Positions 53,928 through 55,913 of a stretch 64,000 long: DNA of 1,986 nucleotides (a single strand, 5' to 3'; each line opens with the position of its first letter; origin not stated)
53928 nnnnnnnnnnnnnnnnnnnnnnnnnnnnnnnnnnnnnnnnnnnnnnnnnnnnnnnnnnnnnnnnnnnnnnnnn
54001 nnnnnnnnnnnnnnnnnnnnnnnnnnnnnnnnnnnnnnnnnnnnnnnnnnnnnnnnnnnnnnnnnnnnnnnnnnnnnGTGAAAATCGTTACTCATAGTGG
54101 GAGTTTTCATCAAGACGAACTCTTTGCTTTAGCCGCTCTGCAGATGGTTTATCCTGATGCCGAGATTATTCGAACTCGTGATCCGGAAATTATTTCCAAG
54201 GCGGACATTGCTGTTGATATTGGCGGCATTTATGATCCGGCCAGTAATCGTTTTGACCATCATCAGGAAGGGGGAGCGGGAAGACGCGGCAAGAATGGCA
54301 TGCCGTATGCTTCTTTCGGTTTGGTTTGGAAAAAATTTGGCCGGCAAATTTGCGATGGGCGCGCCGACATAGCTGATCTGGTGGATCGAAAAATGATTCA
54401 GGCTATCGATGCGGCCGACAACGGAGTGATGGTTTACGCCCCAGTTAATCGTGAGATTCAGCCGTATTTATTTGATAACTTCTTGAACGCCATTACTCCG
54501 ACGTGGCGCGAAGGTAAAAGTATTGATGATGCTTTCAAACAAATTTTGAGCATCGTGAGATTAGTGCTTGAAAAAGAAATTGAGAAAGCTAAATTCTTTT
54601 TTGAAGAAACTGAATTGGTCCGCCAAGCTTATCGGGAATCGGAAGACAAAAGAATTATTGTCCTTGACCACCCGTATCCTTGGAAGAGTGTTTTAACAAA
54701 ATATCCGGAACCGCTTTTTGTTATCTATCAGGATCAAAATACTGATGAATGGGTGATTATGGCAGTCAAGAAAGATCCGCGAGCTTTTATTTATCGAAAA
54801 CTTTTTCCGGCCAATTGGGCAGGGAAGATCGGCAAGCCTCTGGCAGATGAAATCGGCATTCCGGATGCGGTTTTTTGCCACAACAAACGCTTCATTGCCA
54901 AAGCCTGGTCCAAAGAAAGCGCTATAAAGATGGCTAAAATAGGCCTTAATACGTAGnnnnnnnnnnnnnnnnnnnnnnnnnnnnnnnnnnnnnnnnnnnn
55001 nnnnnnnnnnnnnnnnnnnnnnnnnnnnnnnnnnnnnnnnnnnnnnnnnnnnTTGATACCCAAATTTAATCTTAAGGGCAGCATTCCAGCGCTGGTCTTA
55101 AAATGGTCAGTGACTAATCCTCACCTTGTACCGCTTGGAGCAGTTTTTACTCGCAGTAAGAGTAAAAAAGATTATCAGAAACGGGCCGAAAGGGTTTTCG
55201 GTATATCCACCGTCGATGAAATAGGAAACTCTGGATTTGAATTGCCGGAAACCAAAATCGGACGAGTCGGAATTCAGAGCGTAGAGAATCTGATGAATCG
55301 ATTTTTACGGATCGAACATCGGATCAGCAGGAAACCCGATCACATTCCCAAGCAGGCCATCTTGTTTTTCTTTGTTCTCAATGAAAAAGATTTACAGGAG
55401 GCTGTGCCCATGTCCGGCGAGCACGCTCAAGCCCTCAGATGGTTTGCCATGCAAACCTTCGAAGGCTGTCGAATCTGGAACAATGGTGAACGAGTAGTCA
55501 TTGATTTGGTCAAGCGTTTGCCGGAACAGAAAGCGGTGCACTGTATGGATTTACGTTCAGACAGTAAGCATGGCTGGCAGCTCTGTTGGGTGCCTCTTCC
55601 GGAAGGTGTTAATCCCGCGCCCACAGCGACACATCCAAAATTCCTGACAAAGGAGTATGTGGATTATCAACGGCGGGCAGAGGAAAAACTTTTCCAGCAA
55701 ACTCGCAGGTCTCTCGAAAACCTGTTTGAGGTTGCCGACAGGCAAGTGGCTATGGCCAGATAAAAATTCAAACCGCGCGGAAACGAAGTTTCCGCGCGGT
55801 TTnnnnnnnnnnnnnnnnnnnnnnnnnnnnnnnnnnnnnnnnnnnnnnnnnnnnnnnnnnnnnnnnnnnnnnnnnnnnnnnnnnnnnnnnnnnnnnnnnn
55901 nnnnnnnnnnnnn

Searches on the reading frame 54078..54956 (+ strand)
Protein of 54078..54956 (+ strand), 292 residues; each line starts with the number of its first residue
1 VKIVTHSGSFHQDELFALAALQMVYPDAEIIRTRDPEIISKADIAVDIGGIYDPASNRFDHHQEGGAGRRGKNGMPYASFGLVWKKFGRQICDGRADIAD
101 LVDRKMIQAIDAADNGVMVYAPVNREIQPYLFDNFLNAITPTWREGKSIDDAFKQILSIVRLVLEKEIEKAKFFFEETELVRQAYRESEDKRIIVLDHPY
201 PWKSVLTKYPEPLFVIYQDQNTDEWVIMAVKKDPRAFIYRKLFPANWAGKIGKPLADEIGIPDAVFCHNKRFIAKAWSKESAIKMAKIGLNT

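Call 3: search_protein_families(library=pfam, proteins=[window:54078-54956:+], max_evalue=1)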
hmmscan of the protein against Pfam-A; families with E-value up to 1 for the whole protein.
window:54078-54956:+ (292 aa): 1 family
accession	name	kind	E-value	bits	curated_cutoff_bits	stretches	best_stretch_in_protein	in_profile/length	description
PF03690.18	MYG1_exonuc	-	5.3e-72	243.5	22.1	1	2-288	1-316/318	Uncharacterised protein family (UPF0160)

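Call 4: search_protein_families(library=ncbifam, proteins=[window:54078-54956:+], max_evalue=1)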
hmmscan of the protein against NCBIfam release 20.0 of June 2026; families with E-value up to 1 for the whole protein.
window:54078-54956:+ (292 aa): 0 families

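Call 12: find_homologous_proteins(query=window:54078-54956:+, max_evalue=1e-10)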
Query window:54078-54956:+ (292 aa): 2492 proteins with E <= 1e-10 among 3664 candidates; the best 120 are listed.
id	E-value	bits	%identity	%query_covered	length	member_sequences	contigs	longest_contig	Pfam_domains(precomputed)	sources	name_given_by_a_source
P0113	2.7e-196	669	100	100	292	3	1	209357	PF03690.19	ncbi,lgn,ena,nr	ncbi:MAG TPA: MYG1 family protein [Candidatus Paceibacterota bacterium]|nr:MYG1 family protein [Cand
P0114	6.5e-174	595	88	99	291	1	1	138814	PF03690.19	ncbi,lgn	-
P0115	7.1e-174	595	87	100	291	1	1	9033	PF03690.19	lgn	-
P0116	1.7e-173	594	87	100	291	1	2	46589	PF03690.19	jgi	jgi:uncharacterized UPF0160 family protein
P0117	1.7e-169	581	84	99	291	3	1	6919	PF03690.19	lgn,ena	-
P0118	5.5e-153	526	76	100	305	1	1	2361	PF03690.19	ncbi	-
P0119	2.0e-123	429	63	99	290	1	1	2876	PF03690.19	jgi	jgi:uncharacterized UPF0160 family protein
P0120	3.0e-121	422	61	99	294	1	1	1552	PF03690.19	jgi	jgi:uncharacterized UPF0160 family protein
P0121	5.3e-121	421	61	99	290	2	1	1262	PF03690.19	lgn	-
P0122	1.5e-120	420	61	99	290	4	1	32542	PF03690.19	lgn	-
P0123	1.7e-119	416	60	99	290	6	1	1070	PF03690.19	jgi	jgi:uncharacterized UPF0160 family protein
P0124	1.3e-118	414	62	99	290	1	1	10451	PF03690.19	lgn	-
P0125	2.2e-118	413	60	99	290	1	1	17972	PF03690.19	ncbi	-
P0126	3.2e-118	412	61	99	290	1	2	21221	PF03690.19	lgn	-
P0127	2.9e-117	409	61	96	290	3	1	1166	PF03690.19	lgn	-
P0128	2.8e-110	386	57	100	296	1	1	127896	PF03690.19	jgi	jgi:uncharacterized UPF0160 family protein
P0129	3.6e-110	386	58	99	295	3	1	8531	PF03690.19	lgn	-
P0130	5.7e-107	375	53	100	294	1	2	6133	PF03690.19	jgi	jgi:uncharacterized UPF0160 family protein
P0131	2.1e-106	374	53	99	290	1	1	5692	PF03690.19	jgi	-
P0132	4.3e-106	372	54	99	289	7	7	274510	PF03690.19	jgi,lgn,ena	-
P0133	6.0e-106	372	56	98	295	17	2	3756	PF03690.19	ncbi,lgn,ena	-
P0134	1.0e-105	371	53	99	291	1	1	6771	PF03690.19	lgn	-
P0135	2.9e-105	370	59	92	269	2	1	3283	PF03690.19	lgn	-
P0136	2.5e-104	367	53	99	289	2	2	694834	PF03690.19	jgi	jgi:uncharacterized UPF0160 family protein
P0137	3.9e-104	366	54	99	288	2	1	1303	PF03690.19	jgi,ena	-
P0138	1.8e-103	364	55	100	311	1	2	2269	PF03690.19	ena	-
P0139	2.6e-103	363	54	99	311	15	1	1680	PF03690.19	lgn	-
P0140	3.6e-103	363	52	99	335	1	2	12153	PF03690.19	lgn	-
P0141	6.4e-103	362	54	100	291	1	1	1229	PF03690.19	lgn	-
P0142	2.2e-102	360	54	99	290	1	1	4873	PF03690.19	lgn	-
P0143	2.7e-102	360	52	99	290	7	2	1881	PF03690.19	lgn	-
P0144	3.2e-102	360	53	99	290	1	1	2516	PF03690.19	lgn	-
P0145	3.0e-101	357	54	98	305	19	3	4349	PF03690.19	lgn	-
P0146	5.0e-101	356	53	100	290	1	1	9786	PF03690.19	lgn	-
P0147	1.1e-100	355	54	96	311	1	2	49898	PF03690.19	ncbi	-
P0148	1.8e-100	354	53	99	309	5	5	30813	PF03690.19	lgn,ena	-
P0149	2.1e-100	354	51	100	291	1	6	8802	PF03690.19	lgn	-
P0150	9.0e-99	348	51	99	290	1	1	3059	PF03690.19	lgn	-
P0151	1.6e-97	344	55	95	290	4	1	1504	PF03690.19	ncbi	-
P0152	6.1e-97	342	53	98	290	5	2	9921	PF03690.19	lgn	-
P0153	2.8e-95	337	54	95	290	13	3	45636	PF03690.19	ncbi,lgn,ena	-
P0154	4.7e-95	336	54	98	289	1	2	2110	PF03690.19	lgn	-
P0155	6.3e-95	336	52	96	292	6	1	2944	PF03690.19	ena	-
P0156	2.4e-94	334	53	96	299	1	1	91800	PF03690.19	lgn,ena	-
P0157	1.6e-93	331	51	100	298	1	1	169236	PF03690.19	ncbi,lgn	-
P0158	1.6e-92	328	53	95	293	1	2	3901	PF03690.19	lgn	-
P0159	1.1e-91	325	52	99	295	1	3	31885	PF03690.19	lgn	-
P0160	1.4e-91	325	51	99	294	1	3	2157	PF03690.19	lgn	-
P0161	4.9e-91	323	52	99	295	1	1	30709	PF03690.19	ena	-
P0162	9.8e-91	322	53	95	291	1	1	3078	PF03690.19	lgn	-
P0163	1.5e-90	321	50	99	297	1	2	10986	PF03690.19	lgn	-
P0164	2.1e-90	321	50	95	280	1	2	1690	PF03690.19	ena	-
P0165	8.9e-90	319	49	100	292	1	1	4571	PF03690.19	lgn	-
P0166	2.4e-89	318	48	100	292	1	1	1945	PF03690.19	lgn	-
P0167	2.8e-89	317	51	99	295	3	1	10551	PF03690.19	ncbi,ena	-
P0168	3.2e-89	317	52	99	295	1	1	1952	PF03690.19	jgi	jgi:uncharacterized UPF0160 family protein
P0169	7.8e-89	316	49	99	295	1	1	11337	PF03690.19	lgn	-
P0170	4.1e-88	313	49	99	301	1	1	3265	PF03690.19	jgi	-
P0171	6.2e-88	313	50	99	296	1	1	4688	PF03690.19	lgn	-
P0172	9.7e-88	312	48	99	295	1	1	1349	PF03690.19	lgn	-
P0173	2.9e-87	311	48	99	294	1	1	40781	PF03690.19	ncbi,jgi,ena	jgi:uncharacterized UPF0160 family protein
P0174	3.4e-87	310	49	100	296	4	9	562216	PF03690.19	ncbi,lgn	ncbi:MAG: MYG1 family protein [Candidatus Paceibacterota bacterium]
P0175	5.4e-87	310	49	99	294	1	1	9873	PF03690.19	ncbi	-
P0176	7.7e-87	309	47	99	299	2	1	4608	PF03690.19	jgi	jgi:uncharacterized UPF0160 family protein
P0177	1.0e-86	309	47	100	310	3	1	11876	PF03690.19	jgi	-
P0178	1.1e-86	309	48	100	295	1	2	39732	PF03690.19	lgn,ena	-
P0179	1.4e-86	308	50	99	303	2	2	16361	PF03690.19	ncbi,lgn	-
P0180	1.4e-86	308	49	99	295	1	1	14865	PF03690.19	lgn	-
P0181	1.5e-86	308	49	99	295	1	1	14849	PF03690.19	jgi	jgi:uncharacterized UPF0160 family protein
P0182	3.2e-86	307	49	100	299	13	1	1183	PF03690.19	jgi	jgi:uncharacterized UPF0160 family protein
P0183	4.1e-86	307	50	99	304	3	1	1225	PF03690.19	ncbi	-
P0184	5.1e-86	307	48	100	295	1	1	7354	PF03690.19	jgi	jgi:uncharacterized UPF0160 family protein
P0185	5.8e-86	306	48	99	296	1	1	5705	PF03690.19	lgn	-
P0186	6.0e-86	306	46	100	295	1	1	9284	PF03690.19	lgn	-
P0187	7.0e-86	306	49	100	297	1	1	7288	PF03690.19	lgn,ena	-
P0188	7.7e-86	306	49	99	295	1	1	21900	PF03690.19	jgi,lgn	jgi:uncharacterized UPF0160 family protein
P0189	8.3e-86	306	48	99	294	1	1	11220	PF03690.19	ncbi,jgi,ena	-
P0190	8.8e-86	306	47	100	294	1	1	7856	PF03690.19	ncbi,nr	ncbi:MYG1 family protein [Patescibacteria group bacterium]|nr:MYG1 family protein [Patescibacteria g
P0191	9.7e-86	306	49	99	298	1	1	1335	PF03690.19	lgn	-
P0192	9.7e-86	306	49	99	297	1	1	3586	PF03690.19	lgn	-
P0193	1.8e-85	305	48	98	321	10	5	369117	PF03690.19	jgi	-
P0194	1.8e-85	305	50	99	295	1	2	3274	PF03690.19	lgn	-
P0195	2.6e-85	304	49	100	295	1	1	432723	PF03690.19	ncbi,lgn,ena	-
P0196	5.0e-85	303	51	99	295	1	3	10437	PF03690.19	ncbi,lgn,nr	ncbi:MAG: MYG1 family protein [Candidatus Taylorbacteria bacterium]|nr:MYG1 family protein [Candidat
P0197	5.3e-85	303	48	100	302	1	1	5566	PF03690.19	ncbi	-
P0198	6.4e-85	303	48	99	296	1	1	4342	PF03690.19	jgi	jgi:uncharacterized UPF0160 family protein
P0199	7.2e-85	303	48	99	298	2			PF03690.19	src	-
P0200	8.1e-85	303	47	100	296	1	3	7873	PF03690.19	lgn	-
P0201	1.0e-84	302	46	100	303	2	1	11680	PF03690.19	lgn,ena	-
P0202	1.3e-84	302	48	95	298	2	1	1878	PF03690.19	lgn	-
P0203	1.9e-84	301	45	99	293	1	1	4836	PF03690.19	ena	-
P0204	1.9e-84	301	49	98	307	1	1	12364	PF03690.19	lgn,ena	-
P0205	2.1e-84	301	48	100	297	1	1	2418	PF03690.19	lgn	-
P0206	2.2e-84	301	49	99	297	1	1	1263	PF03690.19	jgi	jgi:uncharacterized UPF0160 family protein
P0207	2.3e-84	301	47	99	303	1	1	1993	PF03690.19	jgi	-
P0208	2.3e-84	301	49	96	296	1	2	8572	PF03690.19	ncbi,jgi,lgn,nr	ncbi:MAG: MYG1 family protein [Parcubacteria group bacterium]|nr:MYG1 family protein [Parcubacteria 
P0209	2.5e-84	301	46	100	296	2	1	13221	PF03690.19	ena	-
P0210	2.7e-84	301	48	99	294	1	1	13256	PF03690.19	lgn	-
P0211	3.4e-84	301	47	100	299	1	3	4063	PF03690.19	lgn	-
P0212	3.6e-84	301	48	100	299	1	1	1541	PF03690.19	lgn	-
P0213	3.7e-84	300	48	99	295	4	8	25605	PF03690.19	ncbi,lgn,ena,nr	ncbi:MAG: hypothetical protein A2836_03420 [Candidatus Taylorbacteria bacterium RIFCSPHIGHO2_01_FULL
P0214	3.9e-84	300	48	100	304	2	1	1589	PF03690.19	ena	-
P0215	4.4e-84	300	48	99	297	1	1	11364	PF03690.19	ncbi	-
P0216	4.8e-84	300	47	96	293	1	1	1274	PF03690.19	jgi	-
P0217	5.3e-84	300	48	100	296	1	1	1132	PF03690.19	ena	-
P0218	6.1e-84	300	46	100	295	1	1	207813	PF03690.19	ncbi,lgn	-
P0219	7.0e-84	300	47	99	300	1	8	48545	PF03690.19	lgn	-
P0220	7.0e-84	300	47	100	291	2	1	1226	PF03690.19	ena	-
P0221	7.8e-84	299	47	100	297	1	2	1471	PF03690.19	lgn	-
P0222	8.8e-84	299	49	96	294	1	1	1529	PF03690.19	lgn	-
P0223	1.2e-83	299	48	99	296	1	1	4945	PF03690.19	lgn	-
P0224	1.2e-83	299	47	100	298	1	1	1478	PF03690.19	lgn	-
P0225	1.3e-83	299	47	100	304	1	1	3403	PF03690.19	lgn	-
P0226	1.6e-83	298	49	99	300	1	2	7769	PF03690.19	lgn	-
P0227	1.8e-83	298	48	100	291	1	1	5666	PF03690.19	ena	-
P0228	1.8e-83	298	46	100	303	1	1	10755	PF03690.19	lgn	-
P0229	1.8e-83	298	47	99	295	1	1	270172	PF03690.19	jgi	-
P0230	1.9e-83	298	48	100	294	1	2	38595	PF03690.19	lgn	-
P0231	2.0e-83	298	48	99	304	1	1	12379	PF03690.19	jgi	-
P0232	2.1e-83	298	49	99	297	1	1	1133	PF03690.19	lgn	-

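Call 43: search_solved_structures(query=A3, max_evalue=1, show_alignments=1)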
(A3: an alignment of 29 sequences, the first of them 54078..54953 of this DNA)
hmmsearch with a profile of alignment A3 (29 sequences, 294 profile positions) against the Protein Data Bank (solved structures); distinct sequences matched with E-value up to 1: 11.
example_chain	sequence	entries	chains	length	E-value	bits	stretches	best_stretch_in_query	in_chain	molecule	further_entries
24ah_A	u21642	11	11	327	4.4e-50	173.9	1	6-292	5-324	MYG1 exonuclease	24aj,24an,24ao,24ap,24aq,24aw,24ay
24bl_A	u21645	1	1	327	2.9e-49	171.2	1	6-292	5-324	MYG1 exonuclease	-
24bv_A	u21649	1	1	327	9.2e-49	169.6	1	6-292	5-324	MYG1 exonuclease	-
24bd_A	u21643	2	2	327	9.3e-49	169.6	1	6-292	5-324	MYG1 exonuclease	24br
24bw_A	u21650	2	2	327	9.3e-49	169.6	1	6-292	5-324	MYG1 exonuclease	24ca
24bz_A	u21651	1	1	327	9.9e-49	169.5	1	6-292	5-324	MYG1 exonuclease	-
24bq_A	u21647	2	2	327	1.9e-48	168.6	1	6-292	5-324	MYG1 exonuclease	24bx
24bm_A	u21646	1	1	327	2e-48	168.4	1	6-292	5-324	MYG1 exonuclease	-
5dv0_A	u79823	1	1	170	0.19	14.2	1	103-186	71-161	Sortase SrtA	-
4o8t_A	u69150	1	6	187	0.23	14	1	103-184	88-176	Sortase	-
4o8l_A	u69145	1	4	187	0.26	13.8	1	103-186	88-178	Sortase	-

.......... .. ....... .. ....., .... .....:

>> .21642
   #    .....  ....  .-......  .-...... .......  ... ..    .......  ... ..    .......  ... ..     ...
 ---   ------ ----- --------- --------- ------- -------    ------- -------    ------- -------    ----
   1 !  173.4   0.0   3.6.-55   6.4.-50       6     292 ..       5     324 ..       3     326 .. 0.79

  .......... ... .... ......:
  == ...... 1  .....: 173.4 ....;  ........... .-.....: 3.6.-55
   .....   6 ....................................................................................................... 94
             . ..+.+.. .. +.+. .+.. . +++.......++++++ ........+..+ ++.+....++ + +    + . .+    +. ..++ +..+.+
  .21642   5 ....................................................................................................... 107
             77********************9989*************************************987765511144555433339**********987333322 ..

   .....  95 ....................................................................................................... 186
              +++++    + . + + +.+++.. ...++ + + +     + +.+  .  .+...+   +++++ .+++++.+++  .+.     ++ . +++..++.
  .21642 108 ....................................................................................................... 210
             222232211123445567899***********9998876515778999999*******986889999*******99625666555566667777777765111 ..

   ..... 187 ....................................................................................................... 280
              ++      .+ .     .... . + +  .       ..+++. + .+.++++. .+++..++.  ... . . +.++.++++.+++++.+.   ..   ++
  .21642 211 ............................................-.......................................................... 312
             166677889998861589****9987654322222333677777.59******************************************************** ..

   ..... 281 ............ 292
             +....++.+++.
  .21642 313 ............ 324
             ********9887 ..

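Call 77: search_protein_families(library=padloc, proteins=[window:54078-54953:+], max_evalue=0.01)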
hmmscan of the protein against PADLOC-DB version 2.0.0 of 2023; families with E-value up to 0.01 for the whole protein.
window:54078-54953:+ (292 aa): 0 families

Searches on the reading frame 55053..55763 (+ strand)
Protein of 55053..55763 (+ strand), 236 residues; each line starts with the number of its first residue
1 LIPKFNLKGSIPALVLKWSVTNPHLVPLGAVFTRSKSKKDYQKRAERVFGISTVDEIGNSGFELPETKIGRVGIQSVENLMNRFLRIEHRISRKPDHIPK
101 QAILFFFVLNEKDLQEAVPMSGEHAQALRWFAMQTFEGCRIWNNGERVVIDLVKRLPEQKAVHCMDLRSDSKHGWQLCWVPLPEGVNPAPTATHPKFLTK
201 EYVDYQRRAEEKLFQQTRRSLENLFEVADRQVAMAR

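Call 3: search_protein_families(library=pfam, proteins=[window:55053-55763:+], max_evalue=1)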
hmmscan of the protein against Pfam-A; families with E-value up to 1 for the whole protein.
window:55053-55763:+ (236 aa): 0 families

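Call 4: search_protein_families(library=ncbifam, proteins=[window:55053-55763:+], max_evalue=1)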
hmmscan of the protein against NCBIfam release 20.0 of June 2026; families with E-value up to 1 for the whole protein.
window:55053-55763:+ (236 aa): 1 family
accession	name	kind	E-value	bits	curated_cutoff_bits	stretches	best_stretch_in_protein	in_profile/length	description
NF003067.0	PRK03988.1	equivalog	0.053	13.4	129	1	37-100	3-63/138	translation initiation factor IF-2 subunit beta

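Call 77: search_protein_families(library=padloc, proteins=[window:55053-55760:+], max_evalue=0.01)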
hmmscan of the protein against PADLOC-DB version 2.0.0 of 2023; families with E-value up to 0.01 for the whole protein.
window:55053-55760:+ (236 aa): 0 families
